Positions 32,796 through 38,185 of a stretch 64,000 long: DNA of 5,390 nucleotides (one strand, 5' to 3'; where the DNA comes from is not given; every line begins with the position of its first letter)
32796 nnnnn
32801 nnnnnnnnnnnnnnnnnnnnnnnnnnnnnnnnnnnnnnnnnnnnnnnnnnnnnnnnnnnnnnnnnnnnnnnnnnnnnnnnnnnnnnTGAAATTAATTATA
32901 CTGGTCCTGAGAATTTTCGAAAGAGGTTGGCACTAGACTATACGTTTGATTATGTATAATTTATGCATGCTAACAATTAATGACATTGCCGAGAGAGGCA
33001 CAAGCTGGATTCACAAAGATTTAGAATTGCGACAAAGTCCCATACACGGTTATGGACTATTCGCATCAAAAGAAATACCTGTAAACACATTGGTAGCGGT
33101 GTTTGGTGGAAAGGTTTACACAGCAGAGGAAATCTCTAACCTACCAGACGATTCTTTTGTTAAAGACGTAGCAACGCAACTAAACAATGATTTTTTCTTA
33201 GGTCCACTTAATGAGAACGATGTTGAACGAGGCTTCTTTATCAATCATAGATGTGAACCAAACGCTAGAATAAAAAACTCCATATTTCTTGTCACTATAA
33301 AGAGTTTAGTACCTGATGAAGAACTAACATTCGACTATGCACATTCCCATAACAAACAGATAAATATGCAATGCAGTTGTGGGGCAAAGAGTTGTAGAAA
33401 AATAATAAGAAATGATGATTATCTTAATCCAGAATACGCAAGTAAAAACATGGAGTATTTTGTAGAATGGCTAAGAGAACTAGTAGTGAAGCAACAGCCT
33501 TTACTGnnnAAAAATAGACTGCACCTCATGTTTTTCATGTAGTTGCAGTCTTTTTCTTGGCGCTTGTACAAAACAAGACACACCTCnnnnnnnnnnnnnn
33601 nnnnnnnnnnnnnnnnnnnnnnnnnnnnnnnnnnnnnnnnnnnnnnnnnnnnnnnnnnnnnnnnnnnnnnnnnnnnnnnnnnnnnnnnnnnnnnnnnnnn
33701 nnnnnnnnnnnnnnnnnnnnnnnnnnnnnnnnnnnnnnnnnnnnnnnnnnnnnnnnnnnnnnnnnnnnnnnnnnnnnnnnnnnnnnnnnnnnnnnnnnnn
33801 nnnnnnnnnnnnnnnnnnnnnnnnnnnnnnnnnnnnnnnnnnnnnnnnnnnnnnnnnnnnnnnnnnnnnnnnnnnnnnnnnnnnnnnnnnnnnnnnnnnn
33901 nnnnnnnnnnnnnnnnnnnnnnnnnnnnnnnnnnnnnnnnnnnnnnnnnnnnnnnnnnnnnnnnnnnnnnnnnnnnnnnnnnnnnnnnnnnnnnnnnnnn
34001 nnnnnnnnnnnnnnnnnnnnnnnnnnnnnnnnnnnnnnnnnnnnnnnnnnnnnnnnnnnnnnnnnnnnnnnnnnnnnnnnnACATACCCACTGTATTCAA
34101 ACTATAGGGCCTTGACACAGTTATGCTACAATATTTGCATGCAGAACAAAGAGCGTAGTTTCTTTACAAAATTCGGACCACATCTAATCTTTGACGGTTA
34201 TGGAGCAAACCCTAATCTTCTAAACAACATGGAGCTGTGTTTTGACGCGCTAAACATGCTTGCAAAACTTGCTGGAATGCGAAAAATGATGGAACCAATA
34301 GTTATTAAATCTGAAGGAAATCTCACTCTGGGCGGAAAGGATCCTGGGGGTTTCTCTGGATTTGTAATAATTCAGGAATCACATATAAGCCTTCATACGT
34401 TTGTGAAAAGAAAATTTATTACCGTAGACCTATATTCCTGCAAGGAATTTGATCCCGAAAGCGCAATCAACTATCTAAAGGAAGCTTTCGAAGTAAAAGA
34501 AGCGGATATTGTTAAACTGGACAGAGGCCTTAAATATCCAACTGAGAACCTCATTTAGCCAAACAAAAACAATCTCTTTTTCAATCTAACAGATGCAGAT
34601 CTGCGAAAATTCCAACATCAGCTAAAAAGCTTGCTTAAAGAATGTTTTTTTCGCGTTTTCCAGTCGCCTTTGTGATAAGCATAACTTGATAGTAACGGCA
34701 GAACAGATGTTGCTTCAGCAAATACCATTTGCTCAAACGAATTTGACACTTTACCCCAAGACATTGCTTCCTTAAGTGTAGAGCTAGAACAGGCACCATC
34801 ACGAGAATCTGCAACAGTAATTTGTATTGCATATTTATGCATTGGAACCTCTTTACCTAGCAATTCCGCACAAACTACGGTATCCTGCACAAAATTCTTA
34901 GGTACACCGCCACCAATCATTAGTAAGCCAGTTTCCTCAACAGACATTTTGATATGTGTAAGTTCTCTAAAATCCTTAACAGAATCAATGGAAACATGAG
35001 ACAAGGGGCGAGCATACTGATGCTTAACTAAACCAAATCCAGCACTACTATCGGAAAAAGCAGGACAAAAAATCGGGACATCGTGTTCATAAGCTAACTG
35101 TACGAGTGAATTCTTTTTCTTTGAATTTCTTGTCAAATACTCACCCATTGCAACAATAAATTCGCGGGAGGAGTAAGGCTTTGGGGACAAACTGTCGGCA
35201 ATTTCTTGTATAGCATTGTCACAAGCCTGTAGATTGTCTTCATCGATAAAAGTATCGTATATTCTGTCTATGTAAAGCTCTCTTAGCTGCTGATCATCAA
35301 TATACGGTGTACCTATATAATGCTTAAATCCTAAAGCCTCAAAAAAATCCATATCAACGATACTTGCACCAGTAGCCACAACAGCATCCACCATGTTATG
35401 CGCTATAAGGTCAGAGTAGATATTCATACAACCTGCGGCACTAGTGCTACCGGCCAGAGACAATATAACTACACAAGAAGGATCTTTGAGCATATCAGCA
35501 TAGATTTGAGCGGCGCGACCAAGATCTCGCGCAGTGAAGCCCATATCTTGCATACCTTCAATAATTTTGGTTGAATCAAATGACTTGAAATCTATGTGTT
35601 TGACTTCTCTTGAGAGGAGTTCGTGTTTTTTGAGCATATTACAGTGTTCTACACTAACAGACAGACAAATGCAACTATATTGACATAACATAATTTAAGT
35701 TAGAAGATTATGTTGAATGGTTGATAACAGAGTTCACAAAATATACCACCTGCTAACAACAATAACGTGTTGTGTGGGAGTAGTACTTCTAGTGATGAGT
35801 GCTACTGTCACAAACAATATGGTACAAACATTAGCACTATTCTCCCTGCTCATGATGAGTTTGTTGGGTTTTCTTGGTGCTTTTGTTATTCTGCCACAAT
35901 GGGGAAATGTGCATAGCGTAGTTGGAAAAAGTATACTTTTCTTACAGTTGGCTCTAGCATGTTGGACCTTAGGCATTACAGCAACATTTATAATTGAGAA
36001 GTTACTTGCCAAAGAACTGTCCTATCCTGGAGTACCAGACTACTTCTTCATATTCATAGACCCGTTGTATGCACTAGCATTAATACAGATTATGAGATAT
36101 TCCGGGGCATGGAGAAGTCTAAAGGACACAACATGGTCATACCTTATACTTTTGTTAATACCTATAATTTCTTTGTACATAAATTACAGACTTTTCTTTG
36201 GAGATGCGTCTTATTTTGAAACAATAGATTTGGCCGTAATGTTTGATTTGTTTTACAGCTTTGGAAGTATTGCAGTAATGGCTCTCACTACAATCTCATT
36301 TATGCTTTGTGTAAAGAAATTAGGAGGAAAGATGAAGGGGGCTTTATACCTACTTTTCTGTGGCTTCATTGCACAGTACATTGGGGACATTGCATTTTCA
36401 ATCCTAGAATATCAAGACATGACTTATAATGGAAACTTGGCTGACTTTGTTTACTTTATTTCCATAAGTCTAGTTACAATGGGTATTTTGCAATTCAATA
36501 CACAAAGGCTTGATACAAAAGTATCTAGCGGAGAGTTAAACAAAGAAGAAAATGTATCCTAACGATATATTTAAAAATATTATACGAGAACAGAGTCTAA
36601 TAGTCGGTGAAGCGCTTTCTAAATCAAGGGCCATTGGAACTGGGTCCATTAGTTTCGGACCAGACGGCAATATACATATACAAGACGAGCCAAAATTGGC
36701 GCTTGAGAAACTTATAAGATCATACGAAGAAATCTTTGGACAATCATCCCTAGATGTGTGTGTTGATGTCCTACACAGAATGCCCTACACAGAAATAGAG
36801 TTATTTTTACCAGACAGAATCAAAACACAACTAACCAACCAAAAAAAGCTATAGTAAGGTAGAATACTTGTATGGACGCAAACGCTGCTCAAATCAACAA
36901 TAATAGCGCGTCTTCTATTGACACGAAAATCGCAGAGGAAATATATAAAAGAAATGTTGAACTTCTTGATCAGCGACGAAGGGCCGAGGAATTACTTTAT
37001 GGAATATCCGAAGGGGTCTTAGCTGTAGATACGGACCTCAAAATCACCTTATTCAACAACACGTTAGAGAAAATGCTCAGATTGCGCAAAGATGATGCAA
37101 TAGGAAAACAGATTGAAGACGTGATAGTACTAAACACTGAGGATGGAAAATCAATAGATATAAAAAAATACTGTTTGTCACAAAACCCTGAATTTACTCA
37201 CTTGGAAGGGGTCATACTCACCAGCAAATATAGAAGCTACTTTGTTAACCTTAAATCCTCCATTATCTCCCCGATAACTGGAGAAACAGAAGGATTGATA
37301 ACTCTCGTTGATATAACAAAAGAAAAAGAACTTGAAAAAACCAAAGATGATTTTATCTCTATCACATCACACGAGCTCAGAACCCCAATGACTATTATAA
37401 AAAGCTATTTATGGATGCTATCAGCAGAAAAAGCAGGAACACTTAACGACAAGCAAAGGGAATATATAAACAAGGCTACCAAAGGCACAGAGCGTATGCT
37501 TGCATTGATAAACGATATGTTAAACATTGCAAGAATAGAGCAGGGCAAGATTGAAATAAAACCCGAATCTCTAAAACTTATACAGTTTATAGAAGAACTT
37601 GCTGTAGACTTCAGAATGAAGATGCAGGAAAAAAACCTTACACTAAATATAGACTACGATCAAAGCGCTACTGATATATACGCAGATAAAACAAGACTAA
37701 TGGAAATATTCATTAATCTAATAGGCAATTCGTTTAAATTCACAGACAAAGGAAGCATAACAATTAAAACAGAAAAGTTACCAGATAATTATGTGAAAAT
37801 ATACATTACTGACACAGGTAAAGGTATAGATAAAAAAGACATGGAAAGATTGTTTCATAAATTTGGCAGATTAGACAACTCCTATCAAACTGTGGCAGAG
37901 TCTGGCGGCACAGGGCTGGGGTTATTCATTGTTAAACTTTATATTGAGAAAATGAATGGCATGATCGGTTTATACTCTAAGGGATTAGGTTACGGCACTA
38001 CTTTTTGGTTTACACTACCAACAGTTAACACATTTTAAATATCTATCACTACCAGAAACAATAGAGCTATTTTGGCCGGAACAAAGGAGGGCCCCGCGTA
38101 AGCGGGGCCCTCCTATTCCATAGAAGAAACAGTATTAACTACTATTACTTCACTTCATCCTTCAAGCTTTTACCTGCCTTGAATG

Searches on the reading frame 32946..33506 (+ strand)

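Call 8: search_protein_families(library=pfam, proteins=[window:32946-33506:+], max_evalue=0.01)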
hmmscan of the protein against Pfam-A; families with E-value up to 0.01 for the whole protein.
window:32946-33506:+ (187 aa): 1 family
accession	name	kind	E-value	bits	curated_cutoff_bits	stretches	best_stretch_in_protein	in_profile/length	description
PF00856.33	SET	-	3.2e-11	44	22.4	1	35-131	1-104/105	SET domain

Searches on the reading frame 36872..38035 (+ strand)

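Call 23: search_protein_families(library=pfam, proteins=[window:36872-38035:+], max_evalue=0.001)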
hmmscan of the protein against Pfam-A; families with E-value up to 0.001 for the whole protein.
window:36872-38035:+ (388 aa): 6 families
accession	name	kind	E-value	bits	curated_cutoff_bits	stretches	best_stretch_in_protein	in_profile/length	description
PF02518.31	HATPase_c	-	1.5e-24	87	26.4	1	272-384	2-109/111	Histidine kinase-, DNA gyrase B-, and HSP90-like ATPase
PF00512.31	HisKA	-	2e-18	66.6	26.9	1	158-225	2-66/66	His Kinase A (phospho-acceptor) domain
PF00989.32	PAS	-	1.1e-07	32.3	22.6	1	39-133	4-97/113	PAS fold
PF13426.13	PAS_9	-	3.1e-05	24.6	27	1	47-150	2-103/103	PAS domain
PF13589.12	HATPase_c_3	-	0.00012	22.6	25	1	281-355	8-81/137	Histidine kinase-, DNA gyrase B-, and HSP90-like ATPase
PF12860.13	PAS_7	-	0.00095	19.7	27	0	45-93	4-53/115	PAS fold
